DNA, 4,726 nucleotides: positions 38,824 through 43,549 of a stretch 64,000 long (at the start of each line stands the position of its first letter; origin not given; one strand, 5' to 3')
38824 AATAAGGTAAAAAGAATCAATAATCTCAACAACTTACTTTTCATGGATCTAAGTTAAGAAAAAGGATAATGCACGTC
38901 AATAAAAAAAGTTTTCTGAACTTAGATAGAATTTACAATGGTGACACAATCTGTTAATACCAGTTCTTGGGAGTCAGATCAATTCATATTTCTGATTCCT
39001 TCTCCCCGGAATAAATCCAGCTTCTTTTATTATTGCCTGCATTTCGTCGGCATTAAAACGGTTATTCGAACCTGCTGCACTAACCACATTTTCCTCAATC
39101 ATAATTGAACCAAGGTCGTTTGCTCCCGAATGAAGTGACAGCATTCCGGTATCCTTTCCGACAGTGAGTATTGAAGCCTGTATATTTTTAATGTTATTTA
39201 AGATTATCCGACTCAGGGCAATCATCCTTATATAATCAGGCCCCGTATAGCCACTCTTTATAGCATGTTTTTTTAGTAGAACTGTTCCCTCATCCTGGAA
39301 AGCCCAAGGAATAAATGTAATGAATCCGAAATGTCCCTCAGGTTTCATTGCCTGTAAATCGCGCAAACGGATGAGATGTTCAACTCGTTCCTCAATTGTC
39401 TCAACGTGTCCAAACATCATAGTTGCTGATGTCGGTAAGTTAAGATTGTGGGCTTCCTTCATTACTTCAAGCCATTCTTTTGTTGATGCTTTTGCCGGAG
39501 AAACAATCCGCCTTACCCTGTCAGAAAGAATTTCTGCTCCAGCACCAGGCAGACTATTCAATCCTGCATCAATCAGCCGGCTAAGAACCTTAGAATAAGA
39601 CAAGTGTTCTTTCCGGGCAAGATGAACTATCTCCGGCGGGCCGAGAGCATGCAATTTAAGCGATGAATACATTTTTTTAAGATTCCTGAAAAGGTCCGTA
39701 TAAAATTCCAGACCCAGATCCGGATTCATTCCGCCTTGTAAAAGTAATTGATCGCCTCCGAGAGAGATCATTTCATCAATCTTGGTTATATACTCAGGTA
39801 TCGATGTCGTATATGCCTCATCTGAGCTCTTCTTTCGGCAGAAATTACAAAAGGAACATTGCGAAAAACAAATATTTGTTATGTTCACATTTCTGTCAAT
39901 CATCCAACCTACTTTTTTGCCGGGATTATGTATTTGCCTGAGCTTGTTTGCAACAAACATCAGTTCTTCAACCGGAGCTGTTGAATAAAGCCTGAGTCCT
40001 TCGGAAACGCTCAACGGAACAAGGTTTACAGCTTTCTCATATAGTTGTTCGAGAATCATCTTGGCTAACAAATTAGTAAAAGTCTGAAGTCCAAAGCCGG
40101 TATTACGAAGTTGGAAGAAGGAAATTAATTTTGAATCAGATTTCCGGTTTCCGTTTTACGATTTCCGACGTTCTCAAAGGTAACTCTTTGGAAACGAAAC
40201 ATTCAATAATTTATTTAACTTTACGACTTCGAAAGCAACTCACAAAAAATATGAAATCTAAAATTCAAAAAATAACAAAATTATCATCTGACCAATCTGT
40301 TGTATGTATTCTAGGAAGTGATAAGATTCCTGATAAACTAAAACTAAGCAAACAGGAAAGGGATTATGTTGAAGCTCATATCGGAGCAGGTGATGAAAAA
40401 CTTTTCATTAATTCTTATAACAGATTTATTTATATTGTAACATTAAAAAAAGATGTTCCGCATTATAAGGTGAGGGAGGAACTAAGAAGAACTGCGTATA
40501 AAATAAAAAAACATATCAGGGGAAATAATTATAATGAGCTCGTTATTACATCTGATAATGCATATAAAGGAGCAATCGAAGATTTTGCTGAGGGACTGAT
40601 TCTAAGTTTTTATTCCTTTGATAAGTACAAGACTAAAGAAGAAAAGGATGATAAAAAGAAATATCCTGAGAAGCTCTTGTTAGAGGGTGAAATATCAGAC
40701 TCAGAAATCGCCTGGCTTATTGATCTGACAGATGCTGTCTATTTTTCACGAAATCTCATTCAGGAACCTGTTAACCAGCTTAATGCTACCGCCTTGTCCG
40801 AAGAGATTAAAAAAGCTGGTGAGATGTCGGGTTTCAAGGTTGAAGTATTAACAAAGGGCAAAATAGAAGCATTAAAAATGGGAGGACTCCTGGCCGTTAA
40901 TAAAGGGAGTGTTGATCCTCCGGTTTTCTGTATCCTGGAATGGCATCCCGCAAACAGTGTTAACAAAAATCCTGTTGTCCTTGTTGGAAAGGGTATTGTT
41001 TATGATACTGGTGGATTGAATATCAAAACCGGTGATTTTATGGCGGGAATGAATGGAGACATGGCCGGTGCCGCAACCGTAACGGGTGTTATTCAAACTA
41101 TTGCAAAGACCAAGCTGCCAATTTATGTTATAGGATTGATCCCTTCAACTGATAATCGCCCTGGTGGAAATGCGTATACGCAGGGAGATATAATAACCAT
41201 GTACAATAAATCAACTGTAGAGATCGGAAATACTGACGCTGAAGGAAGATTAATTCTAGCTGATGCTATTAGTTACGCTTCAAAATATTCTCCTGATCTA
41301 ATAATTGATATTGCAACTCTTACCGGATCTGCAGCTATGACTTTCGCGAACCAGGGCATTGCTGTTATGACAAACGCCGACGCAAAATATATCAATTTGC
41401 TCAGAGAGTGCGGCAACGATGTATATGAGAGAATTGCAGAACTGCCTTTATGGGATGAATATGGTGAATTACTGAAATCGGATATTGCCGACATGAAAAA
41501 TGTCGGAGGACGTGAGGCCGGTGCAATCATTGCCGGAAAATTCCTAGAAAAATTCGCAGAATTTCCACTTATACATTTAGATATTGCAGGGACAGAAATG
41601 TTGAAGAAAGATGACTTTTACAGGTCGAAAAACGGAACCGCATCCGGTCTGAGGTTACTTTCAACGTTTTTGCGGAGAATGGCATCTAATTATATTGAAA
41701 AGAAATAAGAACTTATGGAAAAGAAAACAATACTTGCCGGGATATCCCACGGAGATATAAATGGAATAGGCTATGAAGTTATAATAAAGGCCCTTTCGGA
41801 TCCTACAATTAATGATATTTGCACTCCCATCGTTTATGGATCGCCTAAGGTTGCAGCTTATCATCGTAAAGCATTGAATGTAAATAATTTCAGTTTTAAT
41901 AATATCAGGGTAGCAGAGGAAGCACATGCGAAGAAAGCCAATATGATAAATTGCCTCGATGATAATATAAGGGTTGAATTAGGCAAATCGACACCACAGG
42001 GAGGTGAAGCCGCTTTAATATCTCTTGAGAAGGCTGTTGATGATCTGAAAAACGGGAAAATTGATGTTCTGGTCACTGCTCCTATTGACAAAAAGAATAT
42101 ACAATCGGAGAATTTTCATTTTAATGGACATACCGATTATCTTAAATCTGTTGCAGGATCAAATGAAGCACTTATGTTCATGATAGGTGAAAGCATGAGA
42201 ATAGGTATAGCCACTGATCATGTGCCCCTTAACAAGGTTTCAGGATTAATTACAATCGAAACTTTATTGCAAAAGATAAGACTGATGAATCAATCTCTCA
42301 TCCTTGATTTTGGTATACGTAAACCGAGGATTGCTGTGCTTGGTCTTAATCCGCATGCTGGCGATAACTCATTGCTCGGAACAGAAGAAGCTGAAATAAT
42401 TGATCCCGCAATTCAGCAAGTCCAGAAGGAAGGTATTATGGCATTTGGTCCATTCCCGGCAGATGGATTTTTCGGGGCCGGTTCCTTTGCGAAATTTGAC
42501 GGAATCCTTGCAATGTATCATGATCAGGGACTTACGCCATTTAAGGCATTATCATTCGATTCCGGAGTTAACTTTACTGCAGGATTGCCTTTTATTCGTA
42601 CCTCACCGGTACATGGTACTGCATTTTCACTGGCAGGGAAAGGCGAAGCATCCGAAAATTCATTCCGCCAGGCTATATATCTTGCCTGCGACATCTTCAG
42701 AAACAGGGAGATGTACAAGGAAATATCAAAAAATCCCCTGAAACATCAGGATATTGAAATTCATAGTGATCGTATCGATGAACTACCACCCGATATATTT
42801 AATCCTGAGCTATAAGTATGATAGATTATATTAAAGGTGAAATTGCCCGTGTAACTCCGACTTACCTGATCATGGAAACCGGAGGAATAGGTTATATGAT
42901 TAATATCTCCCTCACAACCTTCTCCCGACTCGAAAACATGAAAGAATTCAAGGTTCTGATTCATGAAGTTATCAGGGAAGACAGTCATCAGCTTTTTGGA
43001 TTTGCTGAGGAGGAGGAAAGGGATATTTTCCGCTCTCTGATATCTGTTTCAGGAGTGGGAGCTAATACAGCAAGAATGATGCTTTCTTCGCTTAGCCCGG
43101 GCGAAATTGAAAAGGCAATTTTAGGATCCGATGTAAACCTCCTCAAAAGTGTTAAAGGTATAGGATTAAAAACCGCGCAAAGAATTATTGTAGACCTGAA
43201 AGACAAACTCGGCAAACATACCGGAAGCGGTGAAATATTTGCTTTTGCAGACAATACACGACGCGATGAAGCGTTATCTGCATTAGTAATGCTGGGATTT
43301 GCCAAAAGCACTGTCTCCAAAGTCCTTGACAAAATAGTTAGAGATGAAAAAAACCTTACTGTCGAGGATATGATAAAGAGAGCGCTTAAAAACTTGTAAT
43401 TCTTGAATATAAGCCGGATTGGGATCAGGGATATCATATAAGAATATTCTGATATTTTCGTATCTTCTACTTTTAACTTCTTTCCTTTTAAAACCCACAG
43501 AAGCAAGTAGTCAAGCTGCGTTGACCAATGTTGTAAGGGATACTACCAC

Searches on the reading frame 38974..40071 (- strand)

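Call 78: search_protein_families(library=pfam, proteins=[window:38974-40071:-], max_evalue=0.00001)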
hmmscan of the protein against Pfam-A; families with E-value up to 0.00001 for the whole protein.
window:38974-40071:- (365 aa): 2 families
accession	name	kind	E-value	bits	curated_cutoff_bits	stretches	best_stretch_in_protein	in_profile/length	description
PF19288.4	CofH_C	-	4.3e-52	175.6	27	1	248-363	2-117/125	CofH/MqnC C-terminal region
PF04055.27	Radical_SAM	-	3.6e-17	63.5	29.5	1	62-233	1-163/166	Radical SAM superfamily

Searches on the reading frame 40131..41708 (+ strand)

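Call 78: search_protein_families(library=pfam, proteins=[window:40131-41708:+], max_evalue=0.00001)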
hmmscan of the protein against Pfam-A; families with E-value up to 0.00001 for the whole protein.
window:40131-41708:+ (525 aa): 1 family
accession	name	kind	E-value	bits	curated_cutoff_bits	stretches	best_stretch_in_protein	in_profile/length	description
PF00883.26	Peptidase_M17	-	2.1e-103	346.3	25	1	205-510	2-309/310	Cytosol aminopeptidase family, catalytic domain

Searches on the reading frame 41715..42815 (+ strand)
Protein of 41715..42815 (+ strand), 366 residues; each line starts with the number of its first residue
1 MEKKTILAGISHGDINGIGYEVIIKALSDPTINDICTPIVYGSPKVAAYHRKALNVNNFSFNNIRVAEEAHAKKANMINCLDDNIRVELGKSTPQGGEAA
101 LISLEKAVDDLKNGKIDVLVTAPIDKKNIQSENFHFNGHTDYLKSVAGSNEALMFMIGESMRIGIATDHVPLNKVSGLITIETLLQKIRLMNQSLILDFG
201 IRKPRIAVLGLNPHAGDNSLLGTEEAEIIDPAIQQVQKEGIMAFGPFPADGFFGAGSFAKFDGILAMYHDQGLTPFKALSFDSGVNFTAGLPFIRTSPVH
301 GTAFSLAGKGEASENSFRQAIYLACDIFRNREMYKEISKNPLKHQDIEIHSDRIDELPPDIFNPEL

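Call 78: search_protein_families(library=pfam, proteins=[window:41715-42815:+], max_evalue=0.00001)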
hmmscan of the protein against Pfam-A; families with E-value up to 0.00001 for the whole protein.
window:41715-42815:+ (366 aa): 1 family
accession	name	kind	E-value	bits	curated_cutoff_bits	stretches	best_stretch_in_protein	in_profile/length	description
PF04166.17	PdxA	-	1.2e-112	376.4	27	1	35-324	2-286/286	Pyridoxal phosphate biosynthetic protein PdxA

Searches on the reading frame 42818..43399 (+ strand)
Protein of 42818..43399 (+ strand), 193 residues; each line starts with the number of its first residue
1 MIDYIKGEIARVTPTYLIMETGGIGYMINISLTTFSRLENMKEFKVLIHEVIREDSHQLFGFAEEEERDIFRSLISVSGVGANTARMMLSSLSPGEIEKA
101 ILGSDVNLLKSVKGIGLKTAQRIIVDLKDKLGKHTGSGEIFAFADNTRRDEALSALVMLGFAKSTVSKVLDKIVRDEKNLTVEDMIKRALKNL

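Call 80: search_protein_families(library=pfam, proteins=[window:42818-43399:+], max_evalue=0.00001)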
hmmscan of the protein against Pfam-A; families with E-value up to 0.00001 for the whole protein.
window:42818-43399:+ (193 aa): 3 families
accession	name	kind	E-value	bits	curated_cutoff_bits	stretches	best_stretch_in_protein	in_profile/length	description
PF01330.27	RuvA_N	-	1.6e-21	76.6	23.6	1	1-61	1-61/61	RuvA N terminal domain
PF14520.12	HHH_5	-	1.3e-14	54.8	27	1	71-129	1-57/57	Helix-hairpin-helix domain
PF07499.19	RuvA_C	-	2.6e-12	47.5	24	1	148-193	2-46/47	RuvA, C-terminal domain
